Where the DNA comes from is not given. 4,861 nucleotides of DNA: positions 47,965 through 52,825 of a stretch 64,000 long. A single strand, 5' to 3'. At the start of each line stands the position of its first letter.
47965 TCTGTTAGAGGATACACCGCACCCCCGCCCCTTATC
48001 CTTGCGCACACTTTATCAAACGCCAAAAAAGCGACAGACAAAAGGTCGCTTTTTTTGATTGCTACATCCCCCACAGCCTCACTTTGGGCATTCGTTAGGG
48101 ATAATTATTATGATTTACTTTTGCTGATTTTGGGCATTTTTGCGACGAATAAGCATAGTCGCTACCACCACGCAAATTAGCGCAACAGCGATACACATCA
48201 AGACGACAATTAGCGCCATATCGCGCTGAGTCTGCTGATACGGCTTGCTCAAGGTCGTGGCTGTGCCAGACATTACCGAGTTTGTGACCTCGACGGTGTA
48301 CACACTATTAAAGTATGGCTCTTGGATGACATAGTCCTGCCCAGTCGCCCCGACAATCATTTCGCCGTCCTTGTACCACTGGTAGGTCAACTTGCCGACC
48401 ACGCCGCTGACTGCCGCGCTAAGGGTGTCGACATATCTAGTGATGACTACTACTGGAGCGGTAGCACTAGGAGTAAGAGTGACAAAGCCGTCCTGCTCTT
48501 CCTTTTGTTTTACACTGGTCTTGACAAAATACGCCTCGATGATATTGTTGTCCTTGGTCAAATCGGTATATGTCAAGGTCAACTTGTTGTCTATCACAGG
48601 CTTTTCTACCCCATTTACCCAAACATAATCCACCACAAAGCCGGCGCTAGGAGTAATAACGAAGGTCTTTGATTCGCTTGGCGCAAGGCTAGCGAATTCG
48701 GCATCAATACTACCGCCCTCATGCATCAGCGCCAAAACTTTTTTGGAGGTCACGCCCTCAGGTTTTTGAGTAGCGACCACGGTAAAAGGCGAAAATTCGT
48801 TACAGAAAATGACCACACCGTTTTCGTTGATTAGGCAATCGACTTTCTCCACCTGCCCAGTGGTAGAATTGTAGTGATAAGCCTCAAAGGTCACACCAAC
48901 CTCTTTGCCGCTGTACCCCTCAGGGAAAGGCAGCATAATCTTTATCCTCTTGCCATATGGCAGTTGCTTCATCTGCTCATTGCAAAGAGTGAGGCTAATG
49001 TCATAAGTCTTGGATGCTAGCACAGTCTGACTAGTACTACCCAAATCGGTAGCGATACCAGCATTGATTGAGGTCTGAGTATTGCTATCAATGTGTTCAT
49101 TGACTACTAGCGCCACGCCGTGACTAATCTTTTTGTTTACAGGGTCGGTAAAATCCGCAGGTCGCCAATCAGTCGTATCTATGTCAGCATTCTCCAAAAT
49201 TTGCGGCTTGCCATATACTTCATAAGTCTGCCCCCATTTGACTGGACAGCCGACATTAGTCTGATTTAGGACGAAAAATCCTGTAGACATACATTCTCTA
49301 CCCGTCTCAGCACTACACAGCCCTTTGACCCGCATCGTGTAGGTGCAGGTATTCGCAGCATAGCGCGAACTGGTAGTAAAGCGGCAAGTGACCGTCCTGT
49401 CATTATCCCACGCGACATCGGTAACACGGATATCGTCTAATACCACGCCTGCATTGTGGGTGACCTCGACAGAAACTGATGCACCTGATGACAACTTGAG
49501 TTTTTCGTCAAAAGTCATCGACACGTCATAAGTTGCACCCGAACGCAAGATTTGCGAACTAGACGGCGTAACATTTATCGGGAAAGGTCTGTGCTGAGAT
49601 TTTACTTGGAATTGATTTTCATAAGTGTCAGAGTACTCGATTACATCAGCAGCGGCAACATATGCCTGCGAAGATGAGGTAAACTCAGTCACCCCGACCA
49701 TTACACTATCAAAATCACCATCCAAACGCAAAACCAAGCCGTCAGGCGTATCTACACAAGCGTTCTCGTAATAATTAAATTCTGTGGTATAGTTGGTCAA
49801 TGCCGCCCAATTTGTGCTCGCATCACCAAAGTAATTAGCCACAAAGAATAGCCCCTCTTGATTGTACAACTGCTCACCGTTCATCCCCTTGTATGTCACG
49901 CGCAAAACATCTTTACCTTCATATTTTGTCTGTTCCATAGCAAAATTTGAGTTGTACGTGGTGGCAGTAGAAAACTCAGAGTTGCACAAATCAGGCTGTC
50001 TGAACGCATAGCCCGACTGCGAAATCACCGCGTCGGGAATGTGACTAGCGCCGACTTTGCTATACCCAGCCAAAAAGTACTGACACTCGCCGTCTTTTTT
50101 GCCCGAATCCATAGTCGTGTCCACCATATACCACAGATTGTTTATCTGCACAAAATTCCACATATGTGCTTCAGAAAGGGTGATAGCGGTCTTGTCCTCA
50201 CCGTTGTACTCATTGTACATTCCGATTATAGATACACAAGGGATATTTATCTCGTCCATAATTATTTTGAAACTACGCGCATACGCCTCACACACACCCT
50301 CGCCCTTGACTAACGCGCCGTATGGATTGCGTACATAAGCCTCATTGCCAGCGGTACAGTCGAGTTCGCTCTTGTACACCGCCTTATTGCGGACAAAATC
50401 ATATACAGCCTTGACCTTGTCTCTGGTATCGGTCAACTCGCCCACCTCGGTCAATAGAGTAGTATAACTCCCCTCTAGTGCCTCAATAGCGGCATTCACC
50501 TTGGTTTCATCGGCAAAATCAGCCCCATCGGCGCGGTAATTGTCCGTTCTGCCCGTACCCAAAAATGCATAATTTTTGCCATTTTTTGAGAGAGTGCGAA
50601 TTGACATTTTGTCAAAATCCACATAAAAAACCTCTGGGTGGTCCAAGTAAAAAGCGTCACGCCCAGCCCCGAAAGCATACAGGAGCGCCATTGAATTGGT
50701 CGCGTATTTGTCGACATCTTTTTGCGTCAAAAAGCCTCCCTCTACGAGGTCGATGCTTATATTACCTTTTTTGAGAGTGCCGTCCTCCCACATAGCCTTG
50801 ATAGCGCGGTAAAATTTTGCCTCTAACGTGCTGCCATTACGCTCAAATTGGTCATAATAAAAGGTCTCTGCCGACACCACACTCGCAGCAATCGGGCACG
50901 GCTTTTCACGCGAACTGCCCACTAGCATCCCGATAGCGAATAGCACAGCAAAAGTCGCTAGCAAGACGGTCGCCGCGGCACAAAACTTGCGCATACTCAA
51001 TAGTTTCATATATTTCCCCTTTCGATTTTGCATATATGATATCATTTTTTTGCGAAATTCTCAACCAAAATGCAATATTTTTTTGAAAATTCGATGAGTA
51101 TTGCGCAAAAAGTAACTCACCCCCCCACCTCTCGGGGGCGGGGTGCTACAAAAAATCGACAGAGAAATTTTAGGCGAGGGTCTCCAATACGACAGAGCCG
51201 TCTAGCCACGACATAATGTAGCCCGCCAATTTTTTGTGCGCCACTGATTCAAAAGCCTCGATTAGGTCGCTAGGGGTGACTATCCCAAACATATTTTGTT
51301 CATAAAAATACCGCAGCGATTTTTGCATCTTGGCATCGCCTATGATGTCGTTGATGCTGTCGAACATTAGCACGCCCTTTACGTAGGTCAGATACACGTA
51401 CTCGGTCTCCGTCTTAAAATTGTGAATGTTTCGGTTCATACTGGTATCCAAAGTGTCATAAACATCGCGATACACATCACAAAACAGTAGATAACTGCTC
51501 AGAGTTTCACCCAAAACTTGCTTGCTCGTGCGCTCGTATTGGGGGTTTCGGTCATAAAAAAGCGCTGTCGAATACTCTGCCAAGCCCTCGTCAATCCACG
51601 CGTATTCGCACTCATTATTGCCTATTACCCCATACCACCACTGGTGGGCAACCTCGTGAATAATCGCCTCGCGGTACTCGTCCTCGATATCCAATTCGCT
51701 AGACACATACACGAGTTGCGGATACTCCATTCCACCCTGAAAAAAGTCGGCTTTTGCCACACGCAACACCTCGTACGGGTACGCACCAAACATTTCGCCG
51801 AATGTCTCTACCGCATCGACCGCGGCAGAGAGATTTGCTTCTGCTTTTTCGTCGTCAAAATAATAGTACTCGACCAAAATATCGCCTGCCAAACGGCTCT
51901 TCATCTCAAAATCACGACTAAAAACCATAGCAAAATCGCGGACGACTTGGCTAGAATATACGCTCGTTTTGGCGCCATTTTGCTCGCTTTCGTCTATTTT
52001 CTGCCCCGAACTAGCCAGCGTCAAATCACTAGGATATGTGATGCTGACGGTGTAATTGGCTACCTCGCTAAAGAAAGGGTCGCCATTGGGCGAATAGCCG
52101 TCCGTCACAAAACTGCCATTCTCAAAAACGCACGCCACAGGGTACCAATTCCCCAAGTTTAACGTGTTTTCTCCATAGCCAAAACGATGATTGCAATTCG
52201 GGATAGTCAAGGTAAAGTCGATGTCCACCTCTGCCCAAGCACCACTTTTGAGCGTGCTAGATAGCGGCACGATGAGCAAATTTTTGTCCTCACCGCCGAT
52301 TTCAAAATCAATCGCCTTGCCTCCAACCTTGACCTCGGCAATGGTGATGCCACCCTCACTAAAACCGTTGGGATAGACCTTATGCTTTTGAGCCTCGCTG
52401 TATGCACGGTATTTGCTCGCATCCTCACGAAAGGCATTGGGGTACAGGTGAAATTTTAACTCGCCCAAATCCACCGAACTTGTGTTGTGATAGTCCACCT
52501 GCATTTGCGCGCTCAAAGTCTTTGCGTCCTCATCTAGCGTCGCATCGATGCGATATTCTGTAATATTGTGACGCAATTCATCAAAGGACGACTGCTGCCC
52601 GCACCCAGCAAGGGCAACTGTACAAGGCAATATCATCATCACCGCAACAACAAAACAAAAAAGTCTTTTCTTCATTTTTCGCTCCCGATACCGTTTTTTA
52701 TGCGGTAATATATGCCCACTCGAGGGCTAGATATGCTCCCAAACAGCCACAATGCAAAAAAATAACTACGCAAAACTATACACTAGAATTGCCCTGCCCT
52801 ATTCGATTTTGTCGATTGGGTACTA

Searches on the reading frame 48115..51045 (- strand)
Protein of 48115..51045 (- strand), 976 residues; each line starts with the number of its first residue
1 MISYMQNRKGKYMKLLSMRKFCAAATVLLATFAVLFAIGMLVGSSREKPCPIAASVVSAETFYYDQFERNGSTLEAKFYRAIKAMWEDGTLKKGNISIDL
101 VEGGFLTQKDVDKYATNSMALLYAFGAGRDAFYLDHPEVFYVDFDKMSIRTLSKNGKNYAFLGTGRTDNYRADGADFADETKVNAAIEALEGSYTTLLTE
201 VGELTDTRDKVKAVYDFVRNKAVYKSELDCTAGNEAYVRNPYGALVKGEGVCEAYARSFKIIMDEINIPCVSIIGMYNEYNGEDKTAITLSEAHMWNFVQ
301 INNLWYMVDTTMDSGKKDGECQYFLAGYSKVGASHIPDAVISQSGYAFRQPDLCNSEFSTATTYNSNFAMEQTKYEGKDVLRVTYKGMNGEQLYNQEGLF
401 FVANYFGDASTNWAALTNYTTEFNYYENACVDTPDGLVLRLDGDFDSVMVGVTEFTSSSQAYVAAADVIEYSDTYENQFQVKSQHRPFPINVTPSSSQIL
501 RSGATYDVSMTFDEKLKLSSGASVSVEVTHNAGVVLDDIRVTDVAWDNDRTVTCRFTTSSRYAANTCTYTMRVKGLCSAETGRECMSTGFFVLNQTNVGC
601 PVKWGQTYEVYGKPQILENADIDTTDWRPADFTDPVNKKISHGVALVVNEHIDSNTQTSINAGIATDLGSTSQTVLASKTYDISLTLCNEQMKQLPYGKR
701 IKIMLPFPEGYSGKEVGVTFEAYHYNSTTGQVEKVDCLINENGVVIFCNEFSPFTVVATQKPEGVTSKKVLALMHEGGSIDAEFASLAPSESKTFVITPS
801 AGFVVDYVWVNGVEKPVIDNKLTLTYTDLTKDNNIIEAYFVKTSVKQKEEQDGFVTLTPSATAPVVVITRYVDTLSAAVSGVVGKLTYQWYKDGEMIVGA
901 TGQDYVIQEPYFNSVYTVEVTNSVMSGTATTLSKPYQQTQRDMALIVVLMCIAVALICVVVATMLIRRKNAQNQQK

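Call 71: search_protein_families(library=pfam, proteins=[window:48115-51045:-], max_evalue=0.0001)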
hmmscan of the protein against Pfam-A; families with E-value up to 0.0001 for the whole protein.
window:48115-51045:- (976 aa): 1 family
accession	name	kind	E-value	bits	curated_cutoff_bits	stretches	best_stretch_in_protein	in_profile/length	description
PF01841.26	Transglut_core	-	3.9e-10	40.4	23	1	200-309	6-107/108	Transglutaminase-like superfamily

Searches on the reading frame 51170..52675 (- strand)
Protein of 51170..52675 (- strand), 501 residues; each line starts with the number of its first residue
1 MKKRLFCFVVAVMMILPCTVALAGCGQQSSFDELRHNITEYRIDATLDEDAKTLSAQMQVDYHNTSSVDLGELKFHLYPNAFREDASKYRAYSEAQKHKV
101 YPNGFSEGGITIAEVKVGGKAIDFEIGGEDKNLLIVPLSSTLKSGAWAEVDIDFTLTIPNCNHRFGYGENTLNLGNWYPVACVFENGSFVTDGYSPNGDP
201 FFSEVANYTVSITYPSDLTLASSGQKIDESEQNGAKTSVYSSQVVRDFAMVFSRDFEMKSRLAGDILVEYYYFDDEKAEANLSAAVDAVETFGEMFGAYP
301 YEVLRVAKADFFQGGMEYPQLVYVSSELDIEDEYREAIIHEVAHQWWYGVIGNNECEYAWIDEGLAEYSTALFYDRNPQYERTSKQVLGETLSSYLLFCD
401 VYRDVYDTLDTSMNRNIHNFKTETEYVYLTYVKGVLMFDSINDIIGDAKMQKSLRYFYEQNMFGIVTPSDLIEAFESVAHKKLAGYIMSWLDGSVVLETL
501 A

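Call 55: search_protein_families(library=pfam, proteins=[window:51170-52675:-], max_evalue=0.0001)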
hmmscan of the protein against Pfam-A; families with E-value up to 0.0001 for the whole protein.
window:51170-52675:- (501 aa): 1 family
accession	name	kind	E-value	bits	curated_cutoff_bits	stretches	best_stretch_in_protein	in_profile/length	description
PF01433.26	Peptidase_M1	-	1.5e-18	67.7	27.7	1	285-490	6-218/218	Peptidase family M1 domain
